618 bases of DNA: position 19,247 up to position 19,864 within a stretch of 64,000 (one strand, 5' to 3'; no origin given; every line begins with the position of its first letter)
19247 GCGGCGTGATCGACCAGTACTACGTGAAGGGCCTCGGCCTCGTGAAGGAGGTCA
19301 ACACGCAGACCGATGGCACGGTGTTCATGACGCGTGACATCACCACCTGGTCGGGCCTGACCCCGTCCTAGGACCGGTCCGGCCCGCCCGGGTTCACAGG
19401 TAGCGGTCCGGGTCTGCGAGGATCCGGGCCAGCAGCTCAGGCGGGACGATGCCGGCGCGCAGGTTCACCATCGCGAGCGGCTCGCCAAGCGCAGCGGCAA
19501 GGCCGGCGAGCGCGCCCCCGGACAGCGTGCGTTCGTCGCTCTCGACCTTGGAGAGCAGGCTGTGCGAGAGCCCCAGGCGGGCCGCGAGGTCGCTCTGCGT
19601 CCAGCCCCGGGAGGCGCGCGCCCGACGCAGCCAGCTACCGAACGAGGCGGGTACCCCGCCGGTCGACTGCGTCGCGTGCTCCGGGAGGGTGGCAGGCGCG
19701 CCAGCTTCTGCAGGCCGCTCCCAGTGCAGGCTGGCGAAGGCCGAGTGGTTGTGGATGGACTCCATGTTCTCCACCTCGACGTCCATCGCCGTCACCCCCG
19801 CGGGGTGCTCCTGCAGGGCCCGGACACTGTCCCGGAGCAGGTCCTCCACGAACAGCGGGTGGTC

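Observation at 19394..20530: GTP cyclohydrolase IB (FolE2) fused to an XRE helix-turn-helix DNA-binding domain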

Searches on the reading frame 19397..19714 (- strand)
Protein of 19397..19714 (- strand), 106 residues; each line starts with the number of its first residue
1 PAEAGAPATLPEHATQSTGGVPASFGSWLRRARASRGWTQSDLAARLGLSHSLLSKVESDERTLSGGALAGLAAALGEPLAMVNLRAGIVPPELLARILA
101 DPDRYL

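Call 14: search_solved_structures(query=window:19397-19714:-, max_evalue=0.1, show_alignments=2)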
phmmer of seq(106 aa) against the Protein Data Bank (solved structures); distinct sequences matched with E-value up to 0.1: 20.
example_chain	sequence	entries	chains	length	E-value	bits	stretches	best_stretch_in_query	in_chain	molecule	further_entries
3f6w_A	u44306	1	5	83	0.00021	24.6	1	29-84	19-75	XRE-family like protein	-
3eus_A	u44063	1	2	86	0.00061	23.2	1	28-71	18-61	DNA-binding protein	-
3vk0_A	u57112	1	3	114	0.0008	22.8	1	24-80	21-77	Transcriptional regulator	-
3kxa_A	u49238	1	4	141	0.00088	22.7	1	30-78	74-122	Putative uncharacterized protein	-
2b5a_A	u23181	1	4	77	0.0015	21.9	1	23-80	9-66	C.BclI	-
2ef8_A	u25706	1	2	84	0.0027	21.1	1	29-74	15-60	Putative transcription factor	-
4yg4_A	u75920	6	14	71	0.0033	20.8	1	22-61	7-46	Antitoxin HipB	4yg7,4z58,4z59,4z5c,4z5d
4yg1_A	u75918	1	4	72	0.0034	20.8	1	22-60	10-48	Antitoxin HipB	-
2wiu_B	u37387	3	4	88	0.0049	20.3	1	22-61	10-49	HTH-TYPE TRANSCRIPTIONAL REGULATOR HIPB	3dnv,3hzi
5k98_B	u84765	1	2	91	0.0053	20.2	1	22-61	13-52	Antitoxin HipB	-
3f51_A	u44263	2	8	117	0.0056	20.1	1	23-87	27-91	Clp gene regulator (ClgR)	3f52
4z5h_A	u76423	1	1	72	0.0091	19.4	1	22-60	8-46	Antitoxin HipB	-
1y7y_A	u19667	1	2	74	0.012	19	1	24-77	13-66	C.AhdI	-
8tac_A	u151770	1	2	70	0.016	18.7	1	25-73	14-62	DBP48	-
9sf2_A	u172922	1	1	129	0.016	18.6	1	26-60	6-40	Transcriptional regulator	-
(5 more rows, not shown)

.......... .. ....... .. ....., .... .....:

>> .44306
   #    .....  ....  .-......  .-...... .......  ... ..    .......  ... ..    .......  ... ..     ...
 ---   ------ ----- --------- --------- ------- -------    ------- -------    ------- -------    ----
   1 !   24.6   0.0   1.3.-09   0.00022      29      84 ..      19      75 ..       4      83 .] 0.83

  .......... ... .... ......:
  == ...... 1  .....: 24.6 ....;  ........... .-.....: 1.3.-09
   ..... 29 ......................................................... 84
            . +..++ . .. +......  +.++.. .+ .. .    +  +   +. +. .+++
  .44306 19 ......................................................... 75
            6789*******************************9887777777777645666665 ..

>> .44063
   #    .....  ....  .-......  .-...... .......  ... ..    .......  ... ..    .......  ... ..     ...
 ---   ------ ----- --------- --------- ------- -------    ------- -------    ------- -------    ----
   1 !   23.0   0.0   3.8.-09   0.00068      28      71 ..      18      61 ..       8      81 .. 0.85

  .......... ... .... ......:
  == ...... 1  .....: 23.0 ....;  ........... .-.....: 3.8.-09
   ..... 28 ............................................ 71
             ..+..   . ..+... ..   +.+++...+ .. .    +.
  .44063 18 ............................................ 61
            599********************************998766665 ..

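Call 31: find_related_loci(query=A3, collection=metagenome_contigs, flank=4000)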
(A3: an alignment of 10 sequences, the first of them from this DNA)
Query A3 (87 aa) in metagenome_contigs; peptide patterns used: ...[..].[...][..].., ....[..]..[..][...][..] (x = any residue, [..] = any of these).
600 stretches matched a pattern (row limit reached: there are more); 17 encode a relative of the query (tblastn E <= 1e-3); 17 distinct loci.
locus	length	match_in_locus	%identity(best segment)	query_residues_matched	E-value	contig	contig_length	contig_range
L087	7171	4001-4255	58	3-87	2e-25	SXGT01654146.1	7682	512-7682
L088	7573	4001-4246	49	6-87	3e-17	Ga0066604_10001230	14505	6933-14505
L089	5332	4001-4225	48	5-79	3e-16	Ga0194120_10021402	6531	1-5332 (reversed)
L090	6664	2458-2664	46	6-74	1e-13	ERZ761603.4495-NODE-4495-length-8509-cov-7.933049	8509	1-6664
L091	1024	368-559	34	5-68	2e-8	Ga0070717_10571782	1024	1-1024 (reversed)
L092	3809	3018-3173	44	10-61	6e-8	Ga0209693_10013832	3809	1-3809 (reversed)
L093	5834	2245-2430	34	6-67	7e-8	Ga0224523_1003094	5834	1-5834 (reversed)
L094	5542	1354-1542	38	10-72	2e-7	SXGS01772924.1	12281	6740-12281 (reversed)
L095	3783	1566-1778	38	7-75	5e-7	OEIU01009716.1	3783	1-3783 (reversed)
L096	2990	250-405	40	10-61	7e-7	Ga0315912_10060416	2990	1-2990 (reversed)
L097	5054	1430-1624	38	8-66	1e-6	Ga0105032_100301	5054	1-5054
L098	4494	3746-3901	40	10-61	1e-6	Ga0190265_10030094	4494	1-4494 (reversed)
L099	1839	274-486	36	6-81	1e-6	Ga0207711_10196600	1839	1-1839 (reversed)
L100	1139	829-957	42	2-44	3e-6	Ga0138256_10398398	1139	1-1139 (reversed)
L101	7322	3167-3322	40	10-61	5e-6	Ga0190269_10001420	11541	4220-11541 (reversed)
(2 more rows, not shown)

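Call 35: search_protein_families(library=pfam, proteins=[L087:67-3111:-, L087:4297-4668:-, L087:4771-5598:-, L088:2022-3140:-, L088:4275-5363:-, L088:5428-7509:-, L089:1790-2485:+, L089:4276-4989:-, L090:241-936:+, L090:947-1582:+], max_evalue=0.001)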
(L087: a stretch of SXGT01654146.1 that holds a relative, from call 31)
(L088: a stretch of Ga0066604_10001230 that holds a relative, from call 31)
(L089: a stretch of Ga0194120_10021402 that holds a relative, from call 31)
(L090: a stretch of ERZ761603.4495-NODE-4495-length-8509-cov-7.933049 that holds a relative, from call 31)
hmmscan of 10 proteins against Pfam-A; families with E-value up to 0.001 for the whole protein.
L087:67-3111:- (1015 aa): 1 family
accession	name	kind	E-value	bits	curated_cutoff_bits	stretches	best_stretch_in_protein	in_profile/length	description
PF07715.20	Plug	-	8.8e-05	23.4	23.9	1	419-498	26-106/107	TonB-dependent Receptor Plug Domain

L087:4297-4668:- (124 aa): 1 family
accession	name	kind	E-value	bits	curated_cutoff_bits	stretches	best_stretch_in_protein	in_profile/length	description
PF00462.30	Glutaredoxin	-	0.00012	22.6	22.9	1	50-99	14-60/60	Glutaredoxin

L087:4771-5598:- (276 aa): 1 family
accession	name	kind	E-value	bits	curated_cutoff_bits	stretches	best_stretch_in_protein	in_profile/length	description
PF17996.7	CE2_N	-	0.00034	21.1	27.9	0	192-240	35-92/108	Carbohydrate esterase 2 N-terminal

L088:2022-3140:- (373 aa): 3 families
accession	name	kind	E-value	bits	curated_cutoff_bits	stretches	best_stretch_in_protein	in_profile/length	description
PF08541.16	ACP_syn_III_C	-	1.6e-17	63.8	26.6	1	288-373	5-90/90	3-Oxoacyl-[acyl-carrier-protein (ACP)] synthase III C terminal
PF08545.16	ACP_syn_III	-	6.3e-06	26.4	24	1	152-231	1-65/80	3-Oxoacyl-[acyl-carrier-protein (ACP)] synthase III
PF00108.29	Thiolase_N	-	0.00061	19.7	26.4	1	98-186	25-113/260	Thiolase, N-terminal domain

L088:4275-5363:- (363 aa): 1 family
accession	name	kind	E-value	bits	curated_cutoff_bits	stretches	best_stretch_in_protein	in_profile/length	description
PF01833.30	TIG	-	1.6e-09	38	20.9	1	41-114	7-84/84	IPT/TIG domain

L088:5428-7509:- (694 aa): 2 families
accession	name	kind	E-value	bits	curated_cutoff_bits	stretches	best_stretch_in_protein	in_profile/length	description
PF01734.28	Patatin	-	6.9e-23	82.3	27.7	1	436-588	1-190/191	Patatin-like phospholipase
PF00027.35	cNMP_binding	-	8.5e-07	29.3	27.5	0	111-194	5-82/89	Cyclic nucleotide-binding domain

L089:1790-2485:+ (232 aa): 4 families
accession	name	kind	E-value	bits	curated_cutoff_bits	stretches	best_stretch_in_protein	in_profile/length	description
PF06508.19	QueC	-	1.9e-80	269.8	22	1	5-220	2-209/210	Queuosine biosynthesis protein QueC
PF02568.20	ThiI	-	4e-07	30.3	20.5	1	4-60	5-65/197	Thiamine biosynthesis protein (ThiI)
PF00733.27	Asn_synthase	-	1.6e-06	28.5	21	1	7-60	22-77/354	Asparagine synthase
PF02540.23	NAD_synthase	-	0.00049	19.7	21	0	3-59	19-77/242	NAD synthase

L089:4276-4989:- (238 aa): 0 families

L090:241-936:+ (232 aa): 3 families
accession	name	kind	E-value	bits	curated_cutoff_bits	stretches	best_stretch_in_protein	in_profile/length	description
PF06508.19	QueC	-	1.5e-79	266.8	22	1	5-220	2-209/210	Queuosine biosynthesis protein QueC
PF00733.27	Asn_synthase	-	6.7e-08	33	21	1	4-60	19-76/354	Asparagine synthase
PF02568.20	ThiI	-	2.5e-06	27.7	20.5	0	5-52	6-57/197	Thiamine biosynthesis protein (ThiI)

L090:947-1582:+ (212 aa): 1 family
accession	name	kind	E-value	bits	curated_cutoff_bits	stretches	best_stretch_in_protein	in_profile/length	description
PF04055.27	Radical_SAM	-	3.8e-06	27.6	29.5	1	45-123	10-88/166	Radical SAM superfamily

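Call 36: search_protein_families(library=pfam, proteins=[L090:2846-3694:+, L090:4682-6103:+], max_evalue=0.001)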
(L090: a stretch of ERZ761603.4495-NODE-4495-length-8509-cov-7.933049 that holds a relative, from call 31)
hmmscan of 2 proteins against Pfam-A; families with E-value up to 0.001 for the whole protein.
L090:2846-3694:+ (283 aa): 1 family
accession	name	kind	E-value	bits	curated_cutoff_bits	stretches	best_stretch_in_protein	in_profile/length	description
PF21818.3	DUF6884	-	0.00026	21.6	30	1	43-96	13-66/135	Family of unknown function (DUF6884)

L090:4682-6103:+ (474 aa): 1 family
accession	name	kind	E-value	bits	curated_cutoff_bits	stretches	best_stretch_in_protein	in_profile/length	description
PF01702.25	TGT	-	5.8e-05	22.7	26.3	1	208-364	139-270/357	Queuine tRNA-ribosyltransferase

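Call 60: predict_structure(alignment_id=A2)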
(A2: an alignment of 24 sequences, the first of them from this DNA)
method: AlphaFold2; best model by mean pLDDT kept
length: 87 residues; sequences in the alignment: 24
mean_pLDDT: 93.4   pTM: 0.78
mean pLDDT of the five models: 93.4, 92.8, 92.1, 91.6, 90.8
residues with pLDDT >= 90: 67; 70-90: 19; 50-70: 1; < 50: 0
segments of 3 or more residues with pLDDT < 50: none
pLDDT, mean of each block of 10 residues (from residue 1): 89 97 98 98 96 97 94 86 83
secondary structure, 60 per line:
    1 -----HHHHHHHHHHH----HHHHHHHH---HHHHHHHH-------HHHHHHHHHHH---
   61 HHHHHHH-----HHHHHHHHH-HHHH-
elements in order: H6-16 H21-28 H32-39 H47-57 H61-67 H73-81 H83-86

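Call 63: fold_search(model_id=the predicted structure, library=pdb)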
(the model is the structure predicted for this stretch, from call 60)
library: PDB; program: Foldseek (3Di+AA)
matches with E <= 10: 566; with E <= 0.001: 5
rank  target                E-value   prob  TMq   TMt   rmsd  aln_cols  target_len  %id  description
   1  9a7f_A                2.9e-04  1.00  0.72  0.48   9.4        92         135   28  Integrative model of RGHR-DLDH1 by crosslinking MS and deep learning (released 2024-09-18)
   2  2b5a_B                5.9e-04  1.00  0.64  0.73   2.1        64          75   30  C.BclI, Control Element of the BclI Restriction-Modification System (released 2006-01-03)
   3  2b5a_A                7.8e-04  1.00  0.62  0.70   2.2        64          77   30  C.BclI, Control Element of the BclI Restriction-Modification System (released 2006-01-03)
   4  5woq_C                9.3e-04  1.00  0.63  0.66   5.5        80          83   31  Crystal structure of an XRE family protein transcriptional regulator from Mycobacterium smegmatis (released 2017-08-16)
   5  5woq_B                9.3e-04  1.00  0.63  0.64   5.5        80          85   31  Crystal structure of an XRE family protein transcriptional regulator from Mycobacterium smegmatis (released 2017-08-16)
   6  3f51_A                1.0e-03  1.00  0.64  0.60   6.6        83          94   31  Crystal Structure of the clp gene regulator ClgR from Corynebacterium glutamicum (released 2008-11-18)
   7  2b5a_C                1.3e-03  1.00  0.63  0.71   2.2        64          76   30  C.BclI, Control Element of the BclI Restriction-Modification System (released 2006-01-03)
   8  5woq_A                1.3e-03  1.00  0.64  0.69   5.3        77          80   32  Crystal structure of an XRE family protein transcriptional regulator from Mycobacterium smegmatis (released 2017-08-16)
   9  7dlv_F                1.3e-03  1.00  0.61  0.39   8.2        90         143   22  shrimp dUTPase in complex with Stl (released 2021-12-01)
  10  1b0n_A                1.6e-03  1.00  0.63  0.54   8.7        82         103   22  SINR PROTEIN/SINI PROTEIN COMPLEX (released 1999-01-13)
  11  3vk0_B                1.9e-03  1.00  0.61  0.61   5.2        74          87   26  Crystal Structure of hypothetical transcription factor NHTF from Neisseria (released 2012-03-14)
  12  3f51_C                1.9e-03  1.00  0.64  0.62   6.0        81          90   31  Crystal Structure of the clp gene regulator ClgR from Corynebacterium glutamicum (released 2008-11-18)
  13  1y7y_B                2.0e-03  1.00  0.63  0.81   1.3        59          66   34  High-resolution crystal structure of the restriction-modification controller protein C.AhdI from Aeromonas hydrophila (released 2005-02-22)
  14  6jq1_B                2.0e-03  1.00  0.65  0.46   5.0        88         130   27  Crystal Structure of DdrO from Deinococcus geothermalis (released 2019-08-28)
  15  3vk0_C                2.1e-03  1.00  0.61  0.60   5.5        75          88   25  Crystal Structure of hypothetical transcription factor NHTF from Neisseria (released 2012-03-14)
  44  3jxb_C                9.0e-03  1.00  0.66  0.84   1.2        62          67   24  Crystal structure of the P22 c2 repressor protein in complex with synthetic operator 9C (released 2010-01-19)
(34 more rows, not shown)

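Call 64: search_protein_representatives(alignment_id=A2)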
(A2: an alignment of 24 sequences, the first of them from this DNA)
Query: 24 sequences, 92 profile positions. Proteins with E-value up to 0.001 (for the whole library): 186765; up to 1e-10: 4673; up to 1e-30: 125. The best 150 are listed.
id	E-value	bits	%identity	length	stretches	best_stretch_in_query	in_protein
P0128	4.5e-81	283.0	-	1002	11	2-62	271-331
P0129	4.1e-78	273.5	-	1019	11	5-74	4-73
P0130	2.1e-75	264.8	-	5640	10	7-64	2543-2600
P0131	5.7e-75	263.4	-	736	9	5-64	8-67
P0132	7.4e-74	259.9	-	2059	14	7-82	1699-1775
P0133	6.6e-72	253.6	-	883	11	7-62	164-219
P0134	3.9e-67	238.3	-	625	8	2-60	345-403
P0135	6.5e-65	231.2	-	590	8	3-62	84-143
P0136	1.9e-64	229.7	-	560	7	3-70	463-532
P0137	1.9e-60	216.9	-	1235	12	11-64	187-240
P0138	3.4e-60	216.1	-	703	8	2-62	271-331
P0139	3.7e-60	216.0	-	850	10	6-74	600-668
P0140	2.0e-59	213.6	-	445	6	3-58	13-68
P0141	1.3e-56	204.6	-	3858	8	3-60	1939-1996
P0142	1.1e-54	198.4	-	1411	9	5-65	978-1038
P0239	1.0e-31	124.8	-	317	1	2-91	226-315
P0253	1.1e-30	121.5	-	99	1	3-91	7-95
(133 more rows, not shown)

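Call 66: find_encoding_contigs(protein=P0239, flank=5000, max_places=2)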
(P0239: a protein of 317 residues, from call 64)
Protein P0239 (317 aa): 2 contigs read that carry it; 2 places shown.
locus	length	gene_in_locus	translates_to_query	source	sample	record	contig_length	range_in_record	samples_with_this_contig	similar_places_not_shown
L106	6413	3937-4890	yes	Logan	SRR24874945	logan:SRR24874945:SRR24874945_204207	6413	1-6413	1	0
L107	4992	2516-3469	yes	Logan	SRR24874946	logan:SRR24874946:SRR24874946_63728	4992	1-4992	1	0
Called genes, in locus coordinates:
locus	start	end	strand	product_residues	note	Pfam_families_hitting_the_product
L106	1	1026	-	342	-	?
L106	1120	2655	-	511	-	-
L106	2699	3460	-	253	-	PF06508:QueC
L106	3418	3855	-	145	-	PF01242:PTPS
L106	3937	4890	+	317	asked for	PF02649:GCHY-1, PF01381:HTH_3, PF13560:HTH_31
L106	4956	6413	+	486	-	?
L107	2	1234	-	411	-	?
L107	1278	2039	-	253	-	PF06508:QueC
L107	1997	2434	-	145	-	PF01242:PTPS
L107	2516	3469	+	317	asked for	PF02649:GCHY-1, PF01381:HTH_3, PF13560:HTH_31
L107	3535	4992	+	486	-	?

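Call 70: search_protein_families(library=pfam, proteins=[P0239, L106:1123-2655:-, L106:4-1026:-, L106:4956-6413:+, L106:3421-3855:-], max_evalue=0.01)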
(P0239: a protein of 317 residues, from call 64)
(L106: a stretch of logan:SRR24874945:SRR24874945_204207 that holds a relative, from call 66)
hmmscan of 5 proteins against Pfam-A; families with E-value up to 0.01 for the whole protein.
P0239 (317 aa): 4 families
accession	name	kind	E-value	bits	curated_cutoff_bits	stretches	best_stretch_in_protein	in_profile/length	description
PF02649.19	GCHY-1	-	1e-17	65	25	1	4-133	9-143/260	Type I GTP cyclohydrolase folE2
PF13560.12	HTH_31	-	4.5e-14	52.9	27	1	230-287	2-60/64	Helix-turn-helix domain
PF01381.28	HTH_3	-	3.7e-10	40.1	23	1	234-287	1-54/55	Helix-turn-helix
PF22495.2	HTH_92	-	0.0044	16.8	27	1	235-271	1-37/45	RsaL-like HTH domain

L106:1123-2655:- (511 aa): 0 families

L106:4-1026:- (341 aa): 13 families
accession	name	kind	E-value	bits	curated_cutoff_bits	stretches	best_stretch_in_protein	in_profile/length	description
PF14559.12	TPR_19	-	7.8e-16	58.6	25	2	76-139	5-68/68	Tetratricopeptide repeat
PF13428.12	TPR_14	-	1.3e-10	41.3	23.5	1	97-139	2-44/44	Tetratricopeptide repeat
PF13432.12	TPR_16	-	3.2e-09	37.5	32.7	2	33-86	2-55/65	Tetratricopeptide repeat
PF07719.23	TPR_2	-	8.9e-06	25.9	27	0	97-129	2-34/34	Tetratricopeptide repeat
PF13176.12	TPR_7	-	1.3e-05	25.4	27.9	0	98-130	1-35/36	Tetratricopeptide repeat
PF12895.13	ANAPC3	-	2.5e-05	24.9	27.2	1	34-86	29-80/82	Anaphase-promoting complex, cyclosome, subunit 3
PF13371.12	TPR_9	-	7.2e-05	23.2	35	1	35-92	2-59/73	Tetratricopeptide repeat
PF13424.12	TPR_12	-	0.00019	22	30.1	0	98-138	5-48/77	Tetratricopeptide repeat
PF13174.12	TPR_6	-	0.00021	22.1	26.3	0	97-122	1-26/33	Tetratricopeptide repeat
PF13181.12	TPR_8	-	0.00055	20.3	25.7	0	63-91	2-30/34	Tetratricopeptide repeat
PF00515.34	TPR_1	-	0.002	18.3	27.8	0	97-128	2-33/34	Tetratricopeptide repeat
PF14561.12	TPR_20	-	0.0038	18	25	0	89-119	15-45/90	Tetratricopeptide repeat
PF13431.12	TPR_17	-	0.0077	16.9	24.4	0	53-81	4-32/34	Tetratricopeptide repeat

L106:4956-6413:+ (486 aa): 1 family
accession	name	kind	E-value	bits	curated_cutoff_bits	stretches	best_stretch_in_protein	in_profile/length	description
PF03781.23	FGE-sulfatase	-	6.8e-13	49.3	23.3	1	351-486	2-119/255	Sulfatase-modifying factor enzyme 1-like domain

L106:3421-3855:- (145 aa): 1 family
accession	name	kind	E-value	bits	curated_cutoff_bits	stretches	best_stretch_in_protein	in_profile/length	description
PF01242.24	PTPS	-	5.9e-24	84.8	22.4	1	5-140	2-116/121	6-pyruvoyl tetrahydropterin synthase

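Call 74: find_encoding_contigs(protein=P0253, flank=4000, max_places=3)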
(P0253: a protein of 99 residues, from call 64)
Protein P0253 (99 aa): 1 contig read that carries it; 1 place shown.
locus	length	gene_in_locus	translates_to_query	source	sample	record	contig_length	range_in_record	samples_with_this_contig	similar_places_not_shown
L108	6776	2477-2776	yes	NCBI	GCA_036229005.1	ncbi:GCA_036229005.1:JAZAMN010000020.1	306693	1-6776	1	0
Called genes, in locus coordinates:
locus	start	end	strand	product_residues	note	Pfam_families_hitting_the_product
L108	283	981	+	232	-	PF06508:QueC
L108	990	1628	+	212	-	PF04055:Radical_SAM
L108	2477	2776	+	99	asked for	PF13560:HTH_31, PF01381:HTH_3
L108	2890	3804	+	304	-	-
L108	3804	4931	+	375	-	PF14072:DndB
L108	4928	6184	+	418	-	PF01702:TGT (faint)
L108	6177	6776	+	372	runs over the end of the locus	PF14072:DndB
